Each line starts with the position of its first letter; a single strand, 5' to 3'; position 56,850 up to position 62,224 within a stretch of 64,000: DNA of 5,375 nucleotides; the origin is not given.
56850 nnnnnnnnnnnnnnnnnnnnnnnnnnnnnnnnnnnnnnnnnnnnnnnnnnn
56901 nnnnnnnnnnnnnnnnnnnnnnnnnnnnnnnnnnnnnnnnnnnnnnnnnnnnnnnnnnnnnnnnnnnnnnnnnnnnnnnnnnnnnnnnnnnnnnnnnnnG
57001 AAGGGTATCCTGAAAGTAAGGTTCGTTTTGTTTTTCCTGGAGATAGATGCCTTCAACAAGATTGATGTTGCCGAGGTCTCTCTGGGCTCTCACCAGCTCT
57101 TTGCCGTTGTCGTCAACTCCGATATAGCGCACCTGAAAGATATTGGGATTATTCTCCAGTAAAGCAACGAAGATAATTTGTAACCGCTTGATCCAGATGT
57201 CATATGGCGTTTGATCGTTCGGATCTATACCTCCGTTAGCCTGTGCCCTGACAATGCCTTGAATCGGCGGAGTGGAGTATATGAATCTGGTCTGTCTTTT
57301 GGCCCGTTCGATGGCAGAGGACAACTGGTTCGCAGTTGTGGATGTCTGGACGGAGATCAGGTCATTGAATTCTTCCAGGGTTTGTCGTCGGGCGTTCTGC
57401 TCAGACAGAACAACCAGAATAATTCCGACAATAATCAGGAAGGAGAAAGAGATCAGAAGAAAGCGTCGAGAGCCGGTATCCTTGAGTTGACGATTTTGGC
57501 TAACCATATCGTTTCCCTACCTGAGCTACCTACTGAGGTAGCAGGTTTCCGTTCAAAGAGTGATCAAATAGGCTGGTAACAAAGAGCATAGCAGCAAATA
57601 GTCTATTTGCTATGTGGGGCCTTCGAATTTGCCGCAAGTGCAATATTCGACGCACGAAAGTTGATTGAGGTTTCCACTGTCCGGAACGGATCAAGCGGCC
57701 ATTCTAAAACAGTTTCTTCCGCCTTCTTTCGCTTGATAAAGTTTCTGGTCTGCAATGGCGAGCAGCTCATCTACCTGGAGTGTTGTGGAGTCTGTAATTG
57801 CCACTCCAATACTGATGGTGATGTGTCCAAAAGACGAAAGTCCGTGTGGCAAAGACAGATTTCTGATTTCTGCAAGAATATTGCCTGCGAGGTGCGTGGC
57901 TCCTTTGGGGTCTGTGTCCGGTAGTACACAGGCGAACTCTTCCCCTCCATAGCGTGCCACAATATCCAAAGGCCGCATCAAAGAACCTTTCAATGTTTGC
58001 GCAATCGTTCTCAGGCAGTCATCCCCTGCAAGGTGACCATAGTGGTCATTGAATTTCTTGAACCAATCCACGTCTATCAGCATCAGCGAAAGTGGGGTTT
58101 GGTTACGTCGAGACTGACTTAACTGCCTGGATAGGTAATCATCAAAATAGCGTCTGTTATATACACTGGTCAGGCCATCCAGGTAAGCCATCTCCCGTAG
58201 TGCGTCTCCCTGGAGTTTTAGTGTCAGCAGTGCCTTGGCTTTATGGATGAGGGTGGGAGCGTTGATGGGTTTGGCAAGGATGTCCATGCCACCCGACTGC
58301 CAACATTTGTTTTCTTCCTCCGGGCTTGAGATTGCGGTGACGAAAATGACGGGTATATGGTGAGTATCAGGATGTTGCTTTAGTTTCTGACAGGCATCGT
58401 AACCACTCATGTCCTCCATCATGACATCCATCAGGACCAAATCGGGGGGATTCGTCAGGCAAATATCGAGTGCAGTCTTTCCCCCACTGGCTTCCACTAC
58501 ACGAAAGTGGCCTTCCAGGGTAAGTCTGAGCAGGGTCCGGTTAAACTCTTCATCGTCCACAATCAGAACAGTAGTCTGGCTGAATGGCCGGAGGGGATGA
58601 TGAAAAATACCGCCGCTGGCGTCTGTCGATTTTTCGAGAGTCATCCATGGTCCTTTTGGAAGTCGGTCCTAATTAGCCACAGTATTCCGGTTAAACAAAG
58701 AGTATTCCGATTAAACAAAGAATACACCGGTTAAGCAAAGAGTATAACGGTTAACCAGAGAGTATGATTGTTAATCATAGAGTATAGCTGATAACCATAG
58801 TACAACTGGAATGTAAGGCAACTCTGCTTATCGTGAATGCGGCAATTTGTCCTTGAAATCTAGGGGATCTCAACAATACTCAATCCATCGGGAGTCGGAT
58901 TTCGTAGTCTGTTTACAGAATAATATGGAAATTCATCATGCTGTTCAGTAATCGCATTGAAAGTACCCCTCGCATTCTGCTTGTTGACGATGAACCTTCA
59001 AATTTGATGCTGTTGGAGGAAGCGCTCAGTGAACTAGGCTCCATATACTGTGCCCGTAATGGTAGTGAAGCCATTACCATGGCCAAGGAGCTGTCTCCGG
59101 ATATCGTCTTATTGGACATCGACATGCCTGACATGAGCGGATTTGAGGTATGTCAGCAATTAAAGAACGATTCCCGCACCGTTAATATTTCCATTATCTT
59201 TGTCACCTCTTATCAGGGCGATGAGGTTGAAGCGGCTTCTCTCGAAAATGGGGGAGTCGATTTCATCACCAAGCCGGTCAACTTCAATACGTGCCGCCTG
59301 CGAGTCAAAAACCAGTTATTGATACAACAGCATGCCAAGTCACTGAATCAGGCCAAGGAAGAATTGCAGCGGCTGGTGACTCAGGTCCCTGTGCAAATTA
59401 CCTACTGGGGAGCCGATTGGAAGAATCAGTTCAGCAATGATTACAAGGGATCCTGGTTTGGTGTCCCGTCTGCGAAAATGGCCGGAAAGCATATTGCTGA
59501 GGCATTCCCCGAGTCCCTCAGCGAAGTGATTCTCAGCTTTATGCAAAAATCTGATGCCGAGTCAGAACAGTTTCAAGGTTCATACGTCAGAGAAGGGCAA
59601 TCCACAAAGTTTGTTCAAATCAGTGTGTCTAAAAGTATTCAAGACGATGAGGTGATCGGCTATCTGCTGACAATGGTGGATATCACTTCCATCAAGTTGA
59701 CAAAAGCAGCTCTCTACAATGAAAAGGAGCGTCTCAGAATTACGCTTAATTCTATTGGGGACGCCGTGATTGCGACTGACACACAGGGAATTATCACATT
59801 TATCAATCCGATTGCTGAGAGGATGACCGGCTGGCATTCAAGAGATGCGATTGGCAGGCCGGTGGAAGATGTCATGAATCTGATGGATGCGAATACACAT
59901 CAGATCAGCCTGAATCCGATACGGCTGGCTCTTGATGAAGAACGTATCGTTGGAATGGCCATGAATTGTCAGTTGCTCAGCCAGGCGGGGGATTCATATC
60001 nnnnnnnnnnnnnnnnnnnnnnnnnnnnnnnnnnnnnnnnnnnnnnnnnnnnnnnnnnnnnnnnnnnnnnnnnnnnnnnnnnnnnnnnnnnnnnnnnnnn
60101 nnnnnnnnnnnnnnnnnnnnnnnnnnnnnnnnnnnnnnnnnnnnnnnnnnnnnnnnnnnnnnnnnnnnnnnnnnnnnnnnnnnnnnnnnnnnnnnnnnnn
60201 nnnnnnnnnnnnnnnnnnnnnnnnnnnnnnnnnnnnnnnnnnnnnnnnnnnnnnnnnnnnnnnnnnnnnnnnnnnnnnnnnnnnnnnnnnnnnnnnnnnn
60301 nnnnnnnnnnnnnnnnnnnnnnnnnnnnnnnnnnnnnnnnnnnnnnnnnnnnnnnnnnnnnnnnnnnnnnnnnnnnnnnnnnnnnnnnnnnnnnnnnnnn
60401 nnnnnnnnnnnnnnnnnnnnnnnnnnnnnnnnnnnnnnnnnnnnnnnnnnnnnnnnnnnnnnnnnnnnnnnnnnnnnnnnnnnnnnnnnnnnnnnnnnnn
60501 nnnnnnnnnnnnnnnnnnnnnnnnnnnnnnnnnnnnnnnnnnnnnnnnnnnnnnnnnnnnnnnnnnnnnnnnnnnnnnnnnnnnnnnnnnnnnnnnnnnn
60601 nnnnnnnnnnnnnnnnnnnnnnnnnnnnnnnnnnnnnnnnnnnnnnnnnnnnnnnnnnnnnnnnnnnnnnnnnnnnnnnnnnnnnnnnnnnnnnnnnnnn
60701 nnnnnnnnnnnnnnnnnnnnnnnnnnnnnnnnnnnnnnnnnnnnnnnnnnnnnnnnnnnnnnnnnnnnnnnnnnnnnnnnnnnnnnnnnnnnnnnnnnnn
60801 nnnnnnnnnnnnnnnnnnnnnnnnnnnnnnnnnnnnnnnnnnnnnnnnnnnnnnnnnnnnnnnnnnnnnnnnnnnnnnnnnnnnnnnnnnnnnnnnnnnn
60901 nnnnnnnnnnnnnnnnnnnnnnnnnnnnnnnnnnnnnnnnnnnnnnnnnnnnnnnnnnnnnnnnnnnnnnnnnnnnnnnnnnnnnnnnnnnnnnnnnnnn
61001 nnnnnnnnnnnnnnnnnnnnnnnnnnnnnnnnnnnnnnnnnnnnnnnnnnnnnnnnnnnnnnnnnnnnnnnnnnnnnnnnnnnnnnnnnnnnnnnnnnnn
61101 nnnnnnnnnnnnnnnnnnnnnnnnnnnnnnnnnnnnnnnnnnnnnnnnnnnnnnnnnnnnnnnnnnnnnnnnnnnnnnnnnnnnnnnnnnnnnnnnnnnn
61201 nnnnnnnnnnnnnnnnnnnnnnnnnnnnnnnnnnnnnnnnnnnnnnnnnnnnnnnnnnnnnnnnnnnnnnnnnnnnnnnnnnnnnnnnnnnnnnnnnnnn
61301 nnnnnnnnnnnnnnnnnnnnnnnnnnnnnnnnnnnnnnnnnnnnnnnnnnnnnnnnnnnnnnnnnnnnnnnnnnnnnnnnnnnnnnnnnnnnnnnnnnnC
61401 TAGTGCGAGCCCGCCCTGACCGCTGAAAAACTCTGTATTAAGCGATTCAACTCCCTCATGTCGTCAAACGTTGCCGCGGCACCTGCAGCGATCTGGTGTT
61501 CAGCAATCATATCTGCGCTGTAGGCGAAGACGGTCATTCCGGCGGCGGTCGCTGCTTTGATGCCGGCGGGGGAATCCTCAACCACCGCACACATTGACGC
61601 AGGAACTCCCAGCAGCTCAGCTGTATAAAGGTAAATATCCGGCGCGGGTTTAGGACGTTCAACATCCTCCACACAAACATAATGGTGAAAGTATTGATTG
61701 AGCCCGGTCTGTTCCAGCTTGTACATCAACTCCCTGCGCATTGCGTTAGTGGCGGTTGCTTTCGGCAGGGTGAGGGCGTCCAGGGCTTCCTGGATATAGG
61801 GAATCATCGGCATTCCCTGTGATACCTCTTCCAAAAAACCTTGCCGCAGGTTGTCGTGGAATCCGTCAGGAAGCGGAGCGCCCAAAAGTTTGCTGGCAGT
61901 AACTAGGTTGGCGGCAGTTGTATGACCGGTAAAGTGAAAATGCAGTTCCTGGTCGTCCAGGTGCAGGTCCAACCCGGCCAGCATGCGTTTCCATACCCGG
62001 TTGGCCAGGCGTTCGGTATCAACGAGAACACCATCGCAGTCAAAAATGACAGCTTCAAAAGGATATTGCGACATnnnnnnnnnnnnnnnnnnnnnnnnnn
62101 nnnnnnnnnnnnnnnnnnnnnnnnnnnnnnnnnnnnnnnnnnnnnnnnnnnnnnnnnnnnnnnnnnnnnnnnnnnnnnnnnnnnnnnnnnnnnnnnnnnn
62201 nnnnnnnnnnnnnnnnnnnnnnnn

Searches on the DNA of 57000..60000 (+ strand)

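Call 11: search_rna_families(source=window, start=57000, end=60000, threshold=evalue, max_evalue=1)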
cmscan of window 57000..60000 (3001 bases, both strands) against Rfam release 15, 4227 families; matches with E-value up to 1: 0.
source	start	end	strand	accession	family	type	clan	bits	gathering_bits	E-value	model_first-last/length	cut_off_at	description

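Call 53: search_dna_similar(query=window:58645-58937:+, collection=plasmids, mode=distant, max_evalue=0.01, max_rows=10)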
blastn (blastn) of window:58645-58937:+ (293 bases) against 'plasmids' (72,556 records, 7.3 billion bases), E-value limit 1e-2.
No match.

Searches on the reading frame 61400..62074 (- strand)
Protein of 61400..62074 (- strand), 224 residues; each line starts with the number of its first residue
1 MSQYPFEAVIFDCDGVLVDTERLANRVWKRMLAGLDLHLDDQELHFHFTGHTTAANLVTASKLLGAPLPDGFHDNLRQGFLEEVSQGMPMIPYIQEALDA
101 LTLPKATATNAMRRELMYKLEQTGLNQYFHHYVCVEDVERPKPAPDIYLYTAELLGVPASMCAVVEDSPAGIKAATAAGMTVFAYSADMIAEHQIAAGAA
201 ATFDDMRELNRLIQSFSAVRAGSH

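Call 7: search_protein_families(library=pfam, proteins=[window:61400-62074:-])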
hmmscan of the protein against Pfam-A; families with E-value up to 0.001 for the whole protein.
window:61400-62074:- (224 aa): 2 families
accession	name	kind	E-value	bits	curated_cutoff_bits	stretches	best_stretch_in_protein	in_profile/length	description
PF13419.12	HAD_2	-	1.7e-26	93.9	23.8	1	9-184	1-177/178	Haloacid dehalogenase-like hydrolase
PF00702.32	Hydrolase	-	7.3e-24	85.7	26.4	1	7-179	2-191/191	haloacid dehalogenase-like hydrolase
